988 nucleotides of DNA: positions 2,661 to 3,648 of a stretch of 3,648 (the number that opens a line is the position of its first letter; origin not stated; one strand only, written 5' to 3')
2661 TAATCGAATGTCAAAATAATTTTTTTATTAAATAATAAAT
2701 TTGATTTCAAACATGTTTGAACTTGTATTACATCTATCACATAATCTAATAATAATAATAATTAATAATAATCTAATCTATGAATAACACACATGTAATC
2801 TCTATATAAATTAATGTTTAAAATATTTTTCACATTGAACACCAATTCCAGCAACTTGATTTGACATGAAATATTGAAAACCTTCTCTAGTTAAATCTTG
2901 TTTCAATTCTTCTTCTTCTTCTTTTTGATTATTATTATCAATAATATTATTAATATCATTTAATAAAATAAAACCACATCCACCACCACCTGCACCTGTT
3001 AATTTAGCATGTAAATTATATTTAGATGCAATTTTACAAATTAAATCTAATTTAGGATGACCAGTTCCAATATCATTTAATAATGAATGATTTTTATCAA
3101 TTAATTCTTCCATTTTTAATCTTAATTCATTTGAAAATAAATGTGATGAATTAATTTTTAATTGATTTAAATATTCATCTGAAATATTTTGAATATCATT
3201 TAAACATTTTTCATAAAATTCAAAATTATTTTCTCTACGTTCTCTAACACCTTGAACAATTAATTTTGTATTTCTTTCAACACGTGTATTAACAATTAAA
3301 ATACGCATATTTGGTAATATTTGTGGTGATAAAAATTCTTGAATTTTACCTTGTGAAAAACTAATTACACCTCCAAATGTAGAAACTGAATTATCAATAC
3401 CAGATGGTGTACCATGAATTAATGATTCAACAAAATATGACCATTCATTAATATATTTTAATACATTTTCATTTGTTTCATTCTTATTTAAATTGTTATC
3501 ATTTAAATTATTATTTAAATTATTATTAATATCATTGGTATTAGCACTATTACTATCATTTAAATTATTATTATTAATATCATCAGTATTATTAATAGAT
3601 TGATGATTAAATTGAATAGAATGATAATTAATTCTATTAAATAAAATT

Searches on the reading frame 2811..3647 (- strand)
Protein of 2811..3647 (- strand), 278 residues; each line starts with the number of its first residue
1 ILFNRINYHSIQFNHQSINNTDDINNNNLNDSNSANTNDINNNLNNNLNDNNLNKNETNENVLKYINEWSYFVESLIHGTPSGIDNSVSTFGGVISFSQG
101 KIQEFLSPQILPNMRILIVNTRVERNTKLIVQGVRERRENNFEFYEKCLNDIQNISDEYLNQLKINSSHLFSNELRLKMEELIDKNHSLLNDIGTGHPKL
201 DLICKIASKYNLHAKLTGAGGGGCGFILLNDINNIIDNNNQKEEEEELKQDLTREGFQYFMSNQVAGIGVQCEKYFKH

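Call 5: search_protein_families(library=pfam, proteins=[window:2811-3647:-], max_evalue=1)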
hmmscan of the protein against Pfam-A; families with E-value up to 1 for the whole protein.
window:2811-3647:- (278 aa): 1 family
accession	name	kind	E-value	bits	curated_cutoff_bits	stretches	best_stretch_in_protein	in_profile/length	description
PF08544.19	GHMP_kinases_C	-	3e-07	31.2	21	1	180-238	14-78/85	GHMP kinases C terminal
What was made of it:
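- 2811..3647 (-): Upstream neighbour on the same strand: the C-terminal part of mevalonate kinase, running off the window. It serves as the synteny anchor. GHMP_kinases_C E 3e-7 (call 5).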

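Call 10: find_homologous_proteins(query=window:2811-3647:-, max_evalue=0.001)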
Query window:2811-3647:- (278 aa): 393 proteins with E <= 0.001 among 2946 candidates; the best 120 are listed.
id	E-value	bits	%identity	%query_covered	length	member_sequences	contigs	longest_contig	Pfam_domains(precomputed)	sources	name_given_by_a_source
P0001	4.1e-156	537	100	88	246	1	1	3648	PF08544.19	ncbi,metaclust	ncbi:predicted protein, partial [Naegleria gruberi]|metaclust:status=active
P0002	1.4e-90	322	91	63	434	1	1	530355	PF00288.33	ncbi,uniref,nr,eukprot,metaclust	ncbi:mevalonate kinase [Naegleria gruberi]|uniref:mevalonate kinase n=1 Tax=Naegleria gruberi TaxID=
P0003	2.3e-89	318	68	82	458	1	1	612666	PF00288.33,PF08544.19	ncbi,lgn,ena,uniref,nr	ncbi:hypothetical protein FDP41_000215 [Naegleria fowleri]|uniref:Mevalonate kinase n=1 Tax=Naegleri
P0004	1.4e-88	315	67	80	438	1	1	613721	PF00288.33,PF08544.19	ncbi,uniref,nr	ncbi:hypothetical protein C9374_006179 [Naegleria lovaniensis]|uniref:Mevalonate kinase n=1 Tax=Naeg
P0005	6.2e-81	290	63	79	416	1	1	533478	PF00288.33,PF08544.19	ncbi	ncbi:hypothetical protein ABK040_010035 [Willaertia magna]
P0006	2.2e-78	282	60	83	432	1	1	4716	PF00288.33,PF08544.19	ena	-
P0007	1.9e-53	200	49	76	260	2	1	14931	PF00288.33,PF08544.19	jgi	jgi:mevalonate kinase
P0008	8.7e-43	165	45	74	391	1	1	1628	PF00288.33,PF08544.19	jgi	-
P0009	1.0e-41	162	44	71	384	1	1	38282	PF00288.33,PF08544.19,PF22700.3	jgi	jgi:mevalonate kinase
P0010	1.0e-41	162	42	78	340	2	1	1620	PF00288.33,PF08544.19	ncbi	-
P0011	6.4e-40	156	43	77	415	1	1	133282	PF00288.33,PF08544.19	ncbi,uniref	ncbi:mevalonate kinase [Acrasis kona]|uniref:Mevalonate kinase n=1 Tax=Acrasis kona TaxID=1008807 Re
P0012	3.4e-39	153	42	78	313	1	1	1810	PF00288.33,PF08544.19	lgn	-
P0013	5.5e-39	153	36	81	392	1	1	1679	PF00288.33,PF08544.19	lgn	-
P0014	1.6e-38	151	46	68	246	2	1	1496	PF08544.19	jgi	-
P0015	3.7e-38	150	42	75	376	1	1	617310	PF00288.33,PF08544.19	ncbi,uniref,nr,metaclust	ncbi:mevalonate kinase [Galendromus occidentalis]|uniref:Mevalonate kinase n=1 Tax=Galendromus occid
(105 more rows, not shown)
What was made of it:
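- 2811..3647 (-): 100% identical to N. gruberi P0001 and 68% to N. fowleri MVK (call 10).
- Organism: P0001 is 100% identical and comes from a 3648-bp N. gruberi contig (call 10).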

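Call 11: find_encoding_contigs(protein=P0002, flank=10000, max_places=4)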
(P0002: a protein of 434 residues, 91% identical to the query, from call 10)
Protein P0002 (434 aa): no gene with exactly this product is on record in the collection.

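Call 12: find_encoding_contigs(protein=P0001, flank=10000, max_places=4)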
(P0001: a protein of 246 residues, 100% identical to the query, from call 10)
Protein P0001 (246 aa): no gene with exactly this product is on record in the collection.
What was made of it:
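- Tried and rejected: Exact-sequence contig look-ups for the two N. gruberi MVK proteins failed (calls 11, 12).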

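Call 13: find_encoding_contigs(protein=P0003, flank=10000, max_places=3)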
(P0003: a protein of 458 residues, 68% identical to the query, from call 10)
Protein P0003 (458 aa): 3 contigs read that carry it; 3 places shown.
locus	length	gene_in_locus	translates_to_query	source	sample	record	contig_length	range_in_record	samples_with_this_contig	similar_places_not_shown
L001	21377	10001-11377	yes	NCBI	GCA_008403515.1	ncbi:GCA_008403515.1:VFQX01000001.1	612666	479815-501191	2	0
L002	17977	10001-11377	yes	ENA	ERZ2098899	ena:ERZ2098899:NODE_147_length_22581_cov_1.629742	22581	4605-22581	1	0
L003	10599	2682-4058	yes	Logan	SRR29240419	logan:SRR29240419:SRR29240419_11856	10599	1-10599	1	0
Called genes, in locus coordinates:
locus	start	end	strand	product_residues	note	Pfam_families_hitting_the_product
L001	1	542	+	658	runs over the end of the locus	-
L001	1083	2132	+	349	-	-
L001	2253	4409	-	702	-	PF00233:PDEase_I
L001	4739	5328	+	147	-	PF00241:Cofilin_ADF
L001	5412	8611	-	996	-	PF23383:Beta-prop_IFT140_1st (faint), PF23393:Beta-prop_WDR90_POC16_2nd (faint), PF23869:Beta-prop_WDR75_1st, PF23381:Beta-prop_IFT122_1st, PF23409:Beta-prop_EML (weak), PF25175:Beta-prop_WDR5, PF25173:Beta-prop_WDR3_1st, PF23769:Beta-prop_WDR75_2nd, +5 more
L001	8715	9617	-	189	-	PF01592:NifU_N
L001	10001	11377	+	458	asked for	PF00288:GHMP_kinases_N (weak), PF08544:GHMP_kinases_C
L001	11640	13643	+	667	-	PF00080:Sod_Cu (weak)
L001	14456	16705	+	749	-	PF00133:tRNA-synt_1, PF09334:tRNA-synt_1g, PF08264:Anticodon_1 (weak), PF19303:Anticodon_3, PF01588:tRNA_bind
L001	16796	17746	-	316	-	PF04502:Saf4_Yju2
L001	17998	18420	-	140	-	-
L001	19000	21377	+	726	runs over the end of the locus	PF14703:PHM7_cyt, PF02714:RSN1_7TM (weak)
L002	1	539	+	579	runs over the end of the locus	-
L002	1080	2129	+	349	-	-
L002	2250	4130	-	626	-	PF00233:PDEase_I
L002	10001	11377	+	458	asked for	PF00288:GHMP_kinases_N (weak), PF08544:GHMP_kinases_C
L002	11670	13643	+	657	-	PF00080:Sod_Cu (weak)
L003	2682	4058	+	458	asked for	PF00288:GHMP_kinases_N (weak), PF08544:GHMP_kinases_C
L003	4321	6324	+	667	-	PF00080:Sod_Cu (weak)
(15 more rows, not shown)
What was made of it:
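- Synteny and orthology: the gene after MVK in N. fowleri is a 667-aa protein with a weak Sod_Cu hit (call 13).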

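Call 17: search_protein_families(library=pfam, proteins=[L001:11640-13640:+], max_evalue=1)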
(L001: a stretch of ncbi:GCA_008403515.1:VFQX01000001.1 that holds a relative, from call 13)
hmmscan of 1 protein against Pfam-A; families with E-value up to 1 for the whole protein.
L001:11640-13640:+ (667 aa): 1 family
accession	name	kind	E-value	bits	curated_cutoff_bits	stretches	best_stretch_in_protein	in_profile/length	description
PF00080.25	Sod_Cu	-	4.8e-06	27.5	28.9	1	141-221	30-114/133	Copper/zinc superoxide dismutase (SODC)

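Call 18: find_homologous_proteins(query=L001:11640-13640:+, max_evalue=0.01)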
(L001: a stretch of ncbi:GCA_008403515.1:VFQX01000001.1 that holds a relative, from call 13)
Query L001:11640-13640:+ (667 aa): 1 proteins with E <= 0.01 among 8000 candidates.
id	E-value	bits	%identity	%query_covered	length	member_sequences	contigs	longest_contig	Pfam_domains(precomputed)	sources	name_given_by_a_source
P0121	0.0e+0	1441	100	99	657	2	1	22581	PF00080.26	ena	-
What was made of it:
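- Tried and rejected: The word-indexed search with the N. fowleri protein returned only itself, because low-complexity words swamped the candidate list (call 18).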

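Call 19: find_encoding_contigs(protein=P0004, flank=6000, max_places=2)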
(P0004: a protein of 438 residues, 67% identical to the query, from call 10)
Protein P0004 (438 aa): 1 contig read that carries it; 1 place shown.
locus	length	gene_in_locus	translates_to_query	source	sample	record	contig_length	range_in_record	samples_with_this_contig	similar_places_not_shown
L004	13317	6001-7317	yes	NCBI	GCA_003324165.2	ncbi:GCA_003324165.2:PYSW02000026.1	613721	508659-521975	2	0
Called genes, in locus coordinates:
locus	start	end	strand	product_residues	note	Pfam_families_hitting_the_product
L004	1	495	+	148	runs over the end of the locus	PF00241:Cofilin_ADF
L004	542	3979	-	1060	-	PF24817:WD40_WDHD1_1st (faint), PF00400:WD40 (faint), PF23381:Beta-prop_IFT122_1st (weak), PF23869:Beta-prop_WDR75_1st (weak), PF23869:Beta-prop_WDR75_1st, PF25173:Beta-prop_WDR3_1st, PF25175:Beta-prop_WDR5 (weak), PF23769:Beta-prop_WDR75_2nd, +4 more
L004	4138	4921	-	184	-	PF01592:NifU_N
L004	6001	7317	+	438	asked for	PF00288:GHMP_kinases_N, PF08544:GHMP_kinases_C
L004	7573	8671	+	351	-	PF00080:Sod_Cu (weak)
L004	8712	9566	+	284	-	-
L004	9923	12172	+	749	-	PF00133:tRNA-synt_1, PF09334:tRNA-synt_1g, PF08264:Anticodon_1 (weak), PF19303:Anticodon_3, PF01588:tRNA_bind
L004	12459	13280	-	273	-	PF04502:Saf4_Yju2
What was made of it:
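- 2811..3647 (-): The order MVK then SOD-like gene is the same in N. fowleri and N. lovaniensis (calls 13, 19).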

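Call 20: find_encoding_contigs(protein=P0005, flank=6000, max_places=2)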
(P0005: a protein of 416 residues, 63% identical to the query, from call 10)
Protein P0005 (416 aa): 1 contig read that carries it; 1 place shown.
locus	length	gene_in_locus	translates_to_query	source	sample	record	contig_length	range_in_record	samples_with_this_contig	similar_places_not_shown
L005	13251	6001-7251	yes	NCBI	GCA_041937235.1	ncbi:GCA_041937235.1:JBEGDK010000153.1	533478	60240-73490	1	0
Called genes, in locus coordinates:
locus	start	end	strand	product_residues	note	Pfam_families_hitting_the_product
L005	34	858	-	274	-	PF04511:DER1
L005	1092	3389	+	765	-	PF00133:tRNA-synt_1, PF09334:tRNA-synt_1g, PF19303:Anticodon_3, PF01588:tRNA_bind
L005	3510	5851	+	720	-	PF14703:PHM7_cyt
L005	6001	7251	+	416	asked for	PF00288:GHMP_kinases_N, PF08544:GHMP_kinases_C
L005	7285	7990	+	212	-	-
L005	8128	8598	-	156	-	PF26725:TPR_INTS8_3 (faint), PF13174:TPR_6 (faint), PF13181:TPR_8 (faint), PF13424:TPR_12, PF00515:TPR_1 (weak), PF07719:TPR_2 (weak), PF13414:TPR_11 (weak), PF00515:TPR_1 (weak), +7 more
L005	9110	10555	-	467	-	PF25563:TPR_SYVN1_N, PF12678:zf-rbx1 (weak), PF13639:zf-RING_2, PF13923:zf-C3HC4_2 (faint), PF14634:zf-RING_5 (faint), PF17123:zf-RING_11 (weak)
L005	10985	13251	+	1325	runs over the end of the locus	PF14555:UBA_4 (weak), PF12796:Ank_2, PF24521:Ank_KRIT1 (faint), PF00023:Ank (faint), PF12796:Ank_2 (weak), PF13637:Ank_4, PF12796:Ank_2, PF00069:Pkinase (weak), +2 more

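Call 34: search_protein_representatives(protein=P0121)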
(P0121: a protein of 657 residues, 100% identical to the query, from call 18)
Query: 657 residues. Proteins with E-value up to 0.001 (for the whole library): 23; up to 1e-10: 7; up to 1e-30: 3. The best 23 are listed.
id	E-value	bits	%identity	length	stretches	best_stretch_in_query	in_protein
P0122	1.4e-146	506.0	86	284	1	382-653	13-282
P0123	4.5e-83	296.3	41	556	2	343-643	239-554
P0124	1.1e-80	288.4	58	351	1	7-343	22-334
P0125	1.4e-19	86.6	31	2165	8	100-255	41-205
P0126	3.5e-13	65.5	30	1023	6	133-229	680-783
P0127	5.7e-13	64.8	29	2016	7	134-225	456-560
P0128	1.7e-12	63.2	28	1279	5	124-252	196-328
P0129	8.2e-10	54.3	32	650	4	133-225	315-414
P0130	2.4e-09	52.8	32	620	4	120-225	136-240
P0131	4.7e-09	51.9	33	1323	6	132-224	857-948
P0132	3.3e-08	49.1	30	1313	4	129-225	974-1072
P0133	4.4e-08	48.6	33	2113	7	134-223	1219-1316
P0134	3.0e-07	45.9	30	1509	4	133-256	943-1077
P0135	4.2e-06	42.1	30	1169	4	134-239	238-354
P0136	1.3e-05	40.4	29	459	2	119-228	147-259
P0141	1.1e-04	37.4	37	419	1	134-227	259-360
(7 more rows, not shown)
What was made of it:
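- Closest known: Dictyostelid membrane or extracellular Cu/Zn SODs. Different: The relationship is distant (E 1.1e-4; call 34).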

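Call 36: list_cluster_members(proteins=[P0123, P0125, P0126, P0127, P0128, P0129, P0130, P0131, P0136, P0141])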
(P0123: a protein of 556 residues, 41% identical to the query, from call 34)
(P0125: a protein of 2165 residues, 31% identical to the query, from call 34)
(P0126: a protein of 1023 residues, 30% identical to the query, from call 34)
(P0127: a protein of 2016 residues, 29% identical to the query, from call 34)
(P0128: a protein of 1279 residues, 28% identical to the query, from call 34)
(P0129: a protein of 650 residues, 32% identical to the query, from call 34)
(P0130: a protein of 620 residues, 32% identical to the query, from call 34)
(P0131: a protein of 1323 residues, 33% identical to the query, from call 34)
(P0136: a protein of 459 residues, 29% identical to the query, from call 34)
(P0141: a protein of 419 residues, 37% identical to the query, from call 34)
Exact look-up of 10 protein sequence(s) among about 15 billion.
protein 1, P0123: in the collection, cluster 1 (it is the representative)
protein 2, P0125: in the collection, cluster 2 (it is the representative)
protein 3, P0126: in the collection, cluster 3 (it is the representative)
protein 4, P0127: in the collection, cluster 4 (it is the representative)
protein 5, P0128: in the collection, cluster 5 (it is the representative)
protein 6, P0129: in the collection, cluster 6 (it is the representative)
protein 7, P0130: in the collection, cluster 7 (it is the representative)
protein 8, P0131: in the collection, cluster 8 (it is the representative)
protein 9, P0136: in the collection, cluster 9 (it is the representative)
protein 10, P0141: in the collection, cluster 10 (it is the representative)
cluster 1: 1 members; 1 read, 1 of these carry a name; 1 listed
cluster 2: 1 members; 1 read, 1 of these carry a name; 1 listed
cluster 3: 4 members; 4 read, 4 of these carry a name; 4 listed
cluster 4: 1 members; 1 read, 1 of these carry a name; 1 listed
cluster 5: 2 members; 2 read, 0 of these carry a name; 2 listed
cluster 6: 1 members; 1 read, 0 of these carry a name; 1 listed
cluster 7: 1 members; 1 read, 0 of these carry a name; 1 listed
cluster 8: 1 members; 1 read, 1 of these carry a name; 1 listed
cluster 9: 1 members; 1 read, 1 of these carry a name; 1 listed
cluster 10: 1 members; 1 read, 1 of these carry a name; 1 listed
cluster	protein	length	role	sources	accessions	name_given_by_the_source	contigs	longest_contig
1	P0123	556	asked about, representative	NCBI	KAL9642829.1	hypothetical protein ABK040_009904 [Willaertia magna]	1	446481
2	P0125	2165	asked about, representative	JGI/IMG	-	superoxide dismutase, Cu-Zn family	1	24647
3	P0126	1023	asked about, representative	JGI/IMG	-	Cu-Zn family superoxide dismutase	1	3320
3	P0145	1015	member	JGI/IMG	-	Cu-Zn family superoxide dismutase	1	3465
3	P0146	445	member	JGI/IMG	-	Cu-Zn family superoxide dismutase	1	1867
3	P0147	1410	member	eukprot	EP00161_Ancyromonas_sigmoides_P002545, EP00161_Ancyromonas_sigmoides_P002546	TRINITY_DN12322_c0_g1_i1.p1 TRINITY_DN12322_c0_g1~~TRINITY_DN12322_c0_g1_i1.p1 ORF ...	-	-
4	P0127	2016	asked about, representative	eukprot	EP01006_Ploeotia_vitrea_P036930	TRINITY_DN66072_c7_g2_i1.p1 TRINITY_DN66072_c7_g2~~TRINITY_DN66072_c7_g2_i1.p1 ORF ...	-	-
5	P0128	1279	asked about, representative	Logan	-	-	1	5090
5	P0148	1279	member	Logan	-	-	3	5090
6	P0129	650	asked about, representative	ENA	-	-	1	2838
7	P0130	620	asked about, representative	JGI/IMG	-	-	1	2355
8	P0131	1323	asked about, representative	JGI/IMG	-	Cu/Zn superoxide dismutase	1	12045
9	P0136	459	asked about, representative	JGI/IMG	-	Cu/Zn superoxide dismutase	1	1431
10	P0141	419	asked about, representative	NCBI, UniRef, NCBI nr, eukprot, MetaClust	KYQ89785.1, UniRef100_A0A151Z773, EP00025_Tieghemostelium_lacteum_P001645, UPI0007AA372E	superoxide dismutase [Tieghemostelium lacteum] | Superoxide dismutase n=1 Tax=Tieghemostelium lacteum TaxID=361077 RepID=A0A151Z773_TIELA | KYQ89785.1 superoxide dismutase [Tieghemostelium lacteum]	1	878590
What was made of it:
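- On Fungal-type Cu-only SOD (SOD5 class): The nearest relatives are protist multi-repeat proteins (calls 34, 36).
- Tried and rejected: Willaertia does not keep the synteny; its orthologue lies on another contig (calls 20, 36).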

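Call 47: search_protein_families(library=pfam, proteins=[P0123, P0124, P0122, P0125, P0141], max_evalue=0.1)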
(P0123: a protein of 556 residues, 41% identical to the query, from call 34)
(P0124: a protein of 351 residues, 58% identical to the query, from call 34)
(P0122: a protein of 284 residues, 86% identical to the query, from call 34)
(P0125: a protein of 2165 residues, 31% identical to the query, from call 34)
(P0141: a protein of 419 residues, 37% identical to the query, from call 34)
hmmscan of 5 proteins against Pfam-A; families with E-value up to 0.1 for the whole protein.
P0123 (556 aa): 1 family
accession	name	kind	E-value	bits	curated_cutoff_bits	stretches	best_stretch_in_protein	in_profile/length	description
PF00080.25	Sod_Cu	-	2.3e-07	31.7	28.9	1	62-180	2-115/133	Copper/zinc superoxide dismutase (SODC)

P0124 (351 aa): 2 families
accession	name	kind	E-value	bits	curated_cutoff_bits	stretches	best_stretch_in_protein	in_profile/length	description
PF00080.25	Sod_Cu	-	9.1e-07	29.8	28.9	1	135-221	25-115/133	Copper/zinc superoxide dismutase (SODC)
PF09521.16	RE_NgoPII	-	0.065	12.8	25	0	250-291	14-55/262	NgoPII restriction endonuclease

P0122 (284 aa): 0 families

P0125 (2165 aa): 4 families
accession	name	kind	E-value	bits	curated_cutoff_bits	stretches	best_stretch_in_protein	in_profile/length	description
PF00080.25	Sod_Cu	-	1e-146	482.7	28.9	12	45-170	1-133/133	Copper/zinc superoxide dismutase (SODC)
PF00397.32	WW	-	3.3e-11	43.5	26.9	1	2135-2164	1-31/31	WW domain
PF22433.2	MtxA_IG-like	-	2.1e-05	24.8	26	0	50-80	35-65/83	Magnetotaxis protein MtxA, Immunoglobulin-like domain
PF22414.1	Hia_Tpr_ring_dom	-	0.0094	16.1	27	1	710-727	19-36/37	Trimeric autotransporter adhesin, Trp ring domain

P0141 (419 aa): 1 family
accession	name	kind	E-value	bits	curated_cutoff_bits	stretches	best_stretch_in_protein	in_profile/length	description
PF00080.25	Sod_Cu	-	1.1e-28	100.8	28.9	1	224-341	2-114/133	Copper/zinc superoxide dismutase (SODC)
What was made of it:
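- On Cu/Zn superoxide dismutase superfamily (Pfam PF00080 Sod_Cu): Orthologues score 31.7 (W. magna) and 29.8 (N. lovaniensis), which pass, and 27.5 (N. fowleri), just below (calls 17, 47).
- Pfam Sod_Cu scores are 31.7 bits (W. magna), 29.8 (N. lovaniensis) and 27.5 (N. fowleri), against a cut-off of 28.9 (calls 17, 47). Pfam scores sit on the gathering threshold (calls 17, 47).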

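Call 56: predict_structure(alignment_id=A1)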
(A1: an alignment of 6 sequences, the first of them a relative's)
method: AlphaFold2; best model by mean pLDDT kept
length: 657 residues; sequences in the alignment: 6
mean_pLDDT: 39.3   pTM: 0.26
mean pLDDT of the five models: 39.3, 37.6, 37.5, 36.1, 35.1
residues with pLDDT >= 90: 0; 70-90: 42; 50-70: 68; < 50: 547
segments of 3 or more residues with pLDDT < 50: 1-7, 30-349, 358-366, 374-405, 411-548, 618-657
pLDDT, mean of each block of 10 residues (from residue 1): 48 72 62 33 26 28 42 35 40 34 33 30 27 22 24 26 23 23 24 31 32 35 34 27 25 24 24 24 32 35 36 39 37 39 41 51 44 46 36 43 50 43 35 36 23 27 35 38 37 42 46 39 46 38 42 64 56 75 77 65 77 65 39 41 39 35
secondary structure, 60 per line:
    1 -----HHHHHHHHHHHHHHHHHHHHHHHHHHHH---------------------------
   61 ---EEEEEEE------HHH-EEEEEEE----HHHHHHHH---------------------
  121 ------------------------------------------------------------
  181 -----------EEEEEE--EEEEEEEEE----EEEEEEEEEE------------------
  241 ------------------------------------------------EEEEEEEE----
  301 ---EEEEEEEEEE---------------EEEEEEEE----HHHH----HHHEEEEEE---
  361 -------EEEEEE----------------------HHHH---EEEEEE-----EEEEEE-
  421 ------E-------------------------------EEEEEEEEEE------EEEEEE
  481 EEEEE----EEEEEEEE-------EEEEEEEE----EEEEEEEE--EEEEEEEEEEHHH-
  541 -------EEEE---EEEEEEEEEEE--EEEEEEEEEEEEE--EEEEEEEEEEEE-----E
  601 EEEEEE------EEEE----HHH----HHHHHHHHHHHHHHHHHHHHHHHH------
elements in order: H6-33 E64-70 E81-87 H92-99 E192-197 E200-208 E213-222 E289-296 E304-313 E329-336 H341-344 E352-357 E368-373 H396-399 E403-408 E414-419 E459-468 E475-485 E490-497 E505-512 E517-524 E527-536 E548-551 E555-565 E568-580 E583-594 E600-606 E613-616 H628-651

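Call 61: search_solved_structures(query=A4, max_evalue=10, show_alignments=0)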
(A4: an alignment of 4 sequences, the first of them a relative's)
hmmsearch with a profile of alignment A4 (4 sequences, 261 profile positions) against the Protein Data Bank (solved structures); distinct sequences matched with E-value up to 10: 8.
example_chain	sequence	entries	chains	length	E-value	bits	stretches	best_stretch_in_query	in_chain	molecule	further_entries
8aj2_A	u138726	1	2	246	1.6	11.4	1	17-91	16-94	Structured core of Knr4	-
6qbm_A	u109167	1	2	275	2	11.1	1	17-91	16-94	Cell wall assembly regulator SMI1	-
5j1b_A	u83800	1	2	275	2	11.1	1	17-91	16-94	Cell wall assembly regulator SMI1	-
6qbq_A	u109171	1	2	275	2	11.1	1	17-91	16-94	Cell wall assembly regulator SMI1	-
6qbo_A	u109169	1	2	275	2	11.1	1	17-91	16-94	Cell wall assembly regulator SMI1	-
6qbn_A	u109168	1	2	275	2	11.1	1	17-91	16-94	Cell wall assembly regulator SMI1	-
6qbp_A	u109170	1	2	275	2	11.1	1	17-91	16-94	Cell wall assembly regulator SMI1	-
6qbr_A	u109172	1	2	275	2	11.1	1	17-91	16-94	Cell wall assembly regulator SMI1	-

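Call 67: predict_structure(alignment_id=A4)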
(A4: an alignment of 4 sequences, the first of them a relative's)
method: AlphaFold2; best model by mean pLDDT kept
length: 284 residues; sequences in the alignment: 4
mean_pLDDT: 38.2   pTM: 0.29
mean pLDDT of the five models: 38.2, 36.2, 36.1, 34.8, 34.3
residues with pLDDT >= 90: 0; 70-90: 3; 50-70: 48; < 50: 233
segments of 3 or more residues with pLDDT < 50: 1-183, 208-212, 225-227, 247-284
pLDDT, mean of each block of 10 residues (from residue 1): 36 28 32 30 29 33 28 31 32 35 36 37 38 34 32 30 30 25 51 63 57 59 52 59 48 36 36 32 39
secondary structure, 60 per line:
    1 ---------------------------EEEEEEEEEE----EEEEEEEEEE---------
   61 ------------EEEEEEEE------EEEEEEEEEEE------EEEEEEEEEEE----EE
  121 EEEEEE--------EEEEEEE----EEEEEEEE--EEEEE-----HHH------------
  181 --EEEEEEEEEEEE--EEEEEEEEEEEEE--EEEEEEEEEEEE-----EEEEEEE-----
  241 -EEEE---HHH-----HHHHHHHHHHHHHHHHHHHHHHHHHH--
elements in order: E28-37 E42-51 E73-80 E87-97 E104-114 E119-126 E135-141 E146-153 E156-160 E183-194 E197-209 E212-223 E229-235 E242-245 H257-282
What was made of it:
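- On LolA / LppX / ependymin-like fold (C-terminal domain): The AF2 model has pLDDT 38 (call 67).
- Both AlphaFold2 models were poor (pLDDT 39 and 38; calls 56, 67), so the fold, the open site and the proposed beta1-beta8 disulfide were not checked structurally.
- Tried and rejected: Both AlphaFold2 jobs gave poor models: full-length N. fowleri with 6 sequences (pLDDT 39) and the C-terminal part with 4 sequences (pLDDT 38) (calls 56, 67).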

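Call 80: fold_search(model_id=the predicted structure, library=pdb)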
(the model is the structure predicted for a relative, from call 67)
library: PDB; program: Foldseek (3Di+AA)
matches with E <= 10: 517; with E <= 0.001: 0
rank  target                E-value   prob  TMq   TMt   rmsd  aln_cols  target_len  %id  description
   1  4z48_A                3.0e-03  0.97  0.17  0.20  16.6       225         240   10  Crystal structure of a DUF1329 family protein (DESPIG_00262) from Desulfovibrio piger ATCC 29098 at 1.75 A resolution (released 2015-04-22)
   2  2byo                  6.4e-03  1.00  0.21  0.31  14.0       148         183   10  Crystal structure of Mycobacterium tuberculosis lipoprotein LppX (Rv2945c) (released 2006-03-22)
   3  9tp6_A                1.7e-02  0.97  0.22  0.26  11.8       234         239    8  Structure of LolA3 from Porphyromonas gingivalis (released 2026-02-18)
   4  9tp6_B                1.9e-02  0.92  0.20  0.23  16.3       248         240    7  Structure of LolA3 from Porphyromonas gingivalis (released 2026-02-18)
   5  3mha_A                2.1e-02  0.97  0.21  0.29  17.2       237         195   11  Crystal structure of LprG from Mycobacterium tuberculosis bound to PIM (released 2010-09-01)
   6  6l9x                  3.2e-02  0.77  0.16  0.21  17.8       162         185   16  Xenons in frog EPDR1 (released 2020-11-11)
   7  3mh9_C                3.7e-02  0.93  0.21  0.28  16.8       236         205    9  Crystal structure of LprG mutant V91W from Mycobacterium tuberculosis (released 2010-09-01)
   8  6ntr_B                3.9e-02  0.84  0.23  0.26  17.5       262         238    7  Crystal Structure of Beta-barrel-like Protein of Domain of Unknown Function DUF1849 from Brucella abortus (released 2019-02-13)
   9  3mh8_B                4.1e-02  0.91  0.20  0.28  16.7       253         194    9  Crystal structure of LprG from Mycobacterium tuberculosis (released 2010-09-01)
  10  4qa8                  4.3e-02  0.85  0.20  0.26  16.8       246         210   10  Crystal structure of LprF from Mycobacterium bovis (released 2014-10-22)
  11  3mha_B                5.8e-02  0.92  0.21  0.30  16.3       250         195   11  Crystal structure of LprG from Mycobacterium tuberculosis bound to PIM (released 2010-09-01)
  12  3bk5                  5.8e-02  0.85  0.19  0.23  14.0       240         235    5  Crystal structure of putative outer membrane lipoprotein-sorting protein domain from Vibrio parahaemolyticus (released 2008-02-05)
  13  3mh8_A                6.1e-02  0.90  0.21  0.29  16.4       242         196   10  Crystal structure of LprG from Mycobacterium tuberculosis (released 2010-09-01)
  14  2zf3_B                7.1e-02  0.69  0.17  0.27  17.5       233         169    9  Crystal Structure of VioE (released 2008-01-01)
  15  3mh9_A                7.4e-02  0.85  0.21  0.28  17.0       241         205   10  Crystal structure of LprG mutant V91W from Mycobacterium tuberculosis (released 2010-09-01)
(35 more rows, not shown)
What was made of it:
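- On LolA / LppX / ependymin-like fold (C-terminal domain): The top Foldseek hits are all of this class, but with E>=3e-3 and TM about 0.2 (call 80).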
